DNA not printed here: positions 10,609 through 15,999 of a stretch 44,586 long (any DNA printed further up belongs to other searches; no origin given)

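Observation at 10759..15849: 1696-aa virion protein in the gp16 slot carries a ParB/Srx-type domain rather than a recognisable transglycosylase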

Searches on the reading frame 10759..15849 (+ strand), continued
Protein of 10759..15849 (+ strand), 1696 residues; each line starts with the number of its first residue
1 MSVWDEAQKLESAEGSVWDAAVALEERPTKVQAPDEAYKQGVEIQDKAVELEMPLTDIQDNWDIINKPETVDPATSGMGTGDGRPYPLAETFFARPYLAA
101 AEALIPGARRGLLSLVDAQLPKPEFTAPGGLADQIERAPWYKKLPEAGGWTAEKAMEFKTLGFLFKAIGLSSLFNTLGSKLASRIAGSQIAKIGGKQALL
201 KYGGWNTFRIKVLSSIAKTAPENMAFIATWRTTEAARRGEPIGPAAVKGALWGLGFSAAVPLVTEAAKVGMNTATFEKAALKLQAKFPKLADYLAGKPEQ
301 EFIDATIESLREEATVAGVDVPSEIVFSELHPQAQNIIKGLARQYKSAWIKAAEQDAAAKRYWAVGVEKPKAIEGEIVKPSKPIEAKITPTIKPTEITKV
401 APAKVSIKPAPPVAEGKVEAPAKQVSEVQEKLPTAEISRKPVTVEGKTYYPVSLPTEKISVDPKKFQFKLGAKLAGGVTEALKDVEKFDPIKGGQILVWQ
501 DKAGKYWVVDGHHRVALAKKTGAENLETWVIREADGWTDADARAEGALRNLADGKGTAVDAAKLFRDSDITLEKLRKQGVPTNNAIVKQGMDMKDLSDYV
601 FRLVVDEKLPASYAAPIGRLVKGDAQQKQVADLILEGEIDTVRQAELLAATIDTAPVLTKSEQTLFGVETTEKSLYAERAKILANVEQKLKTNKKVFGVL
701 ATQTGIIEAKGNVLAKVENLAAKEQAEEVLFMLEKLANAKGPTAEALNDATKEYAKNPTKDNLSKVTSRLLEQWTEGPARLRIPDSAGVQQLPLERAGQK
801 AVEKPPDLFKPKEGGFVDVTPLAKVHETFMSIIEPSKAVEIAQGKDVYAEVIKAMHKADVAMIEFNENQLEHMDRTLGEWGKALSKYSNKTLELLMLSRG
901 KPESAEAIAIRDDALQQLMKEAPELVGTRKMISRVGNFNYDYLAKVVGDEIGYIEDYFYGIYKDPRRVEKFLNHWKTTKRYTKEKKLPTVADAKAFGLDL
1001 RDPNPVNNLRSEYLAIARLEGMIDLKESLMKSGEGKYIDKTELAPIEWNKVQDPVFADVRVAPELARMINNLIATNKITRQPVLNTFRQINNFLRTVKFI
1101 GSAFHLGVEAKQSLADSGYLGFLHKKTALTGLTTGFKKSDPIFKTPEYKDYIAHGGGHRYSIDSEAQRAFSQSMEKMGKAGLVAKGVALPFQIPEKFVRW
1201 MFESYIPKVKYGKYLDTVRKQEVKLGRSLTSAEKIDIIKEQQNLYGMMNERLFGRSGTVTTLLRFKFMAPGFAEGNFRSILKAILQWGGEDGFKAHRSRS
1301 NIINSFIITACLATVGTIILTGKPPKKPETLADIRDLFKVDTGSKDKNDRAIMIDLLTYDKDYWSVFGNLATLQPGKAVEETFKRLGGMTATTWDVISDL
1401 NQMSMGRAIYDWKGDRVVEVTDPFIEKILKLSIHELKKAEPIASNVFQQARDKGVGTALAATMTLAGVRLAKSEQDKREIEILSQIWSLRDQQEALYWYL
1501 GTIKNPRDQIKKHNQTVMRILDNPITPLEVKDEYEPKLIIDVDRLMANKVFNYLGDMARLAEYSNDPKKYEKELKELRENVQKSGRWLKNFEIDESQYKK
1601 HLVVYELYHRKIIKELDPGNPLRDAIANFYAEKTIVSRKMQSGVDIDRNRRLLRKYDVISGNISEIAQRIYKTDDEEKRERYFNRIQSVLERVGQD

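Call 23: search_protein_families(library=pfam, proteins=[P0016, P0018, P0010, P0011, P0008], max_evalue=0.01)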
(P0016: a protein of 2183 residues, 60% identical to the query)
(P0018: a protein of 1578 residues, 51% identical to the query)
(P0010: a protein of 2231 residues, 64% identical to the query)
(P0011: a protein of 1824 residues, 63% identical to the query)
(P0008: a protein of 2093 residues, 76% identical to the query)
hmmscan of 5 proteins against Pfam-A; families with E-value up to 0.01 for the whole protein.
P0016 (2183 aa): 1 family
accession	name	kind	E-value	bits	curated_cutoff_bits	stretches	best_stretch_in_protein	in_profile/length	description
PF18760.7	ART-PolyVal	-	1.2e-13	52.5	31.2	1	464-602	8-130/140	ADP-Ribosyltransferase in polyvalent proteins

P0018 (1578 aa): 0 families

P0010 (2231 aa): 0 families

P0011 (1824 aa): 1 family
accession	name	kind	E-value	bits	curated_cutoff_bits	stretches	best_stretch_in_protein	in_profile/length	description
PF00226.36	DnaJ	-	7.9e-07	29.5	27.8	1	326-376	4-57/63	DnaJ domain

P0008 (2093 aa): 0 families

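Call 47: find_encoding_contigs(protein=P0028, flank=10000, max_places=1)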
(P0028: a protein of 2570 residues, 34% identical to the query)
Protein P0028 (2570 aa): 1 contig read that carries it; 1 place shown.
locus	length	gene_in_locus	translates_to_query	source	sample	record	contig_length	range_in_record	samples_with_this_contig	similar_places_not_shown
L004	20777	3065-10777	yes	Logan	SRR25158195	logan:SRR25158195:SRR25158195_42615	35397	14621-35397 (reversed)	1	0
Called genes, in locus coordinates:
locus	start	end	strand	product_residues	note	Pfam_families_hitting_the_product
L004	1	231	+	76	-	?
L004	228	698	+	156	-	-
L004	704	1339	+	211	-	-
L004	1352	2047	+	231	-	-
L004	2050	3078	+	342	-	-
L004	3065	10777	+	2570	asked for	PF18796:LPD1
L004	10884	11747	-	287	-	PF03837:RecT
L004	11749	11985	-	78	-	-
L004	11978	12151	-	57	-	-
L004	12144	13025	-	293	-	PF12684:DUF3799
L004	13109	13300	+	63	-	PF15943:YdaS_toxin (weak)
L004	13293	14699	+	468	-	PF00270:DEAD, PF04851:ResIII, PF00271:Helicase_C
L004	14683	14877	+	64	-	-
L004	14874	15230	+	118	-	-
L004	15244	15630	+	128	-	-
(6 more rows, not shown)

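Call 48: find_encoding_contigs(protein=P0027, flank=10000, max_places=1)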
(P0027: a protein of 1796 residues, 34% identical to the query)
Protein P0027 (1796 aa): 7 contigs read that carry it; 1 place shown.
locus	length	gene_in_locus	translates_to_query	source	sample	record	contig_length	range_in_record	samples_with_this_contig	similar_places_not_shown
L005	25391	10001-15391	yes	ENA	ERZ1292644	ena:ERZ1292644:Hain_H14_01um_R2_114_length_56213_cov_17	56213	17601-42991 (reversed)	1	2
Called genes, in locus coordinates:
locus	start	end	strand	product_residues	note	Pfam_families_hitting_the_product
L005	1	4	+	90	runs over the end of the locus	-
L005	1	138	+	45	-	-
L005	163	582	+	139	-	-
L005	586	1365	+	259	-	-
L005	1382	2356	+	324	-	-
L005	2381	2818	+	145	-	-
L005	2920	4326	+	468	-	-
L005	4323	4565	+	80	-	-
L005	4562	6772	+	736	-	-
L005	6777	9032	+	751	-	-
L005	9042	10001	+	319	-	-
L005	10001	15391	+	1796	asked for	-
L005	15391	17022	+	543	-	-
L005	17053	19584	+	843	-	-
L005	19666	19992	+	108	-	-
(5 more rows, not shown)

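Call 67: find_encoding_contigs(protein=P0018, flank=10000, max_places=1)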
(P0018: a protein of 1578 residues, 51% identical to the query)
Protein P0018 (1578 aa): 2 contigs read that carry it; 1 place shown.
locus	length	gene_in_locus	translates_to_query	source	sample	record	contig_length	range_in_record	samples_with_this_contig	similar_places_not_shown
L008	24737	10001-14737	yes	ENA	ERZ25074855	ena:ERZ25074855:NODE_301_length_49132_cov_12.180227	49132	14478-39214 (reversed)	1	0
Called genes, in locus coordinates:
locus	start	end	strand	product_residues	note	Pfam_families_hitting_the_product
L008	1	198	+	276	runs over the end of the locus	PF07953:Toxin_R_bind_N (weak), PF13385:Laminin_G_3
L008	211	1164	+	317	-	-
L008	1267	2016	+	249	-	-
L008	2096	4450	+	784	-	-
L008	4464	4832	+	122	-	PF02675:AdoMet_dc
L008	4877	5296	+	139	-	-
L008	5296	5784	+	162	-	-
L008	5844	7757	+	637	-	-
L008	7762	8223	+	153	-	-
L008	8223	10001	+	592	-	-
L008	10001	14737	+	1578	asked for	-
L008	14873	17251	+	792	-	-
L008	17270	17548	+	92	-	-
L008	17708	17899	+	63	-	-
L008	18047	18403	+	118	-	-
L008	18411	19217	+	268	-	PF09643:YopX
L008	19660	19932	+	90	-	-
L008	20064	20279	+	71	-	-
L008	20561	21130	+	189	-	-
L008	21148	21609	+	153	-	-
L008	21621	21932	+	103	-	-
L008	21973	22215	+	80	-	-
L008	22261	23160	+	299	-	-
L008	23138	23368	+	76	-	-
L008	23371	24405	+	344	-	PF00145:DNA_methylase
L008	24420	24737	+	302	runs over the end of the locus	PF02086:MethyltransfD12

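Call 68: find_encoding_contigs(protein=P0001, flank=3000, max_places=3)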
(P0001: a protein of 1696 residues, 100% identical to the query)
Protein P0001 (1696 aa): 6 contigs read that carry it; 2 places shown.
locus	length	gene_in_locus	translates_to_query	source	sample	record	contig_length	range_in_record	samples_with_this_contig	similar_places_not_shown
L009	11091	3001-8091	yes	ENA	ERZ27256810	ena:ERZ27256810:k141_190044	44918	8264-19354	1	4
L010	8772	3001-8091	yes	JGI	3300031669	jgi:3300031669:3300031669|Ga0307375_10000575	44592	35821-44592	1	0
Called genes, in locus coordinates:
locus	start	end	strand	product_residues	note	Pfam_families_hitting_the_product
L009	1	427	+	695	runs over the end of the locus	-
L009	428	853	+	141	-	-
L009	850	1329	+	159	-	-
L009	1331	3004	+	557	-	-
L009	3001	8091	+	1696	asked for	-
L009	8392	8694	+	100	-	-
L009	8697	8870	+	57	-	-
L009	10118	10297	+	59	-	-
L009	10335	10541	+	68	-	-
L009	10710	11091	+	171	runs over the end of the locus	-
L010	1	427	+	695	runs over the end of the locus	-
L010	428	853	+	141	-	-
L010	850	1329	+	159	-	-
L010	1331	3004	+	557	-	-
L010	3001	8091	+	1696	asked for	-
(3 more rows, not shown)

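Call 78: search_protein_families(library=ncbifam, proteins=[window:10759-15849:+], max_evalue=0.1)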
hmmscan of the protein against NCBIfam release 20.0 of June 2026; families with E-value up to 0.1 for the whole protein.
window:10759-15849:+ (1696 aa): 1 family
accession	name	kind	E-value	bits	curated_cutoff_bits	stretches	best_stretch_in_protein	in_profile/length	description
TIGR00180.1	parB_part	domain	0.068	12.9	58.45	0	499-632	48-183/186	ParB/RepB/Spo0J family partition protein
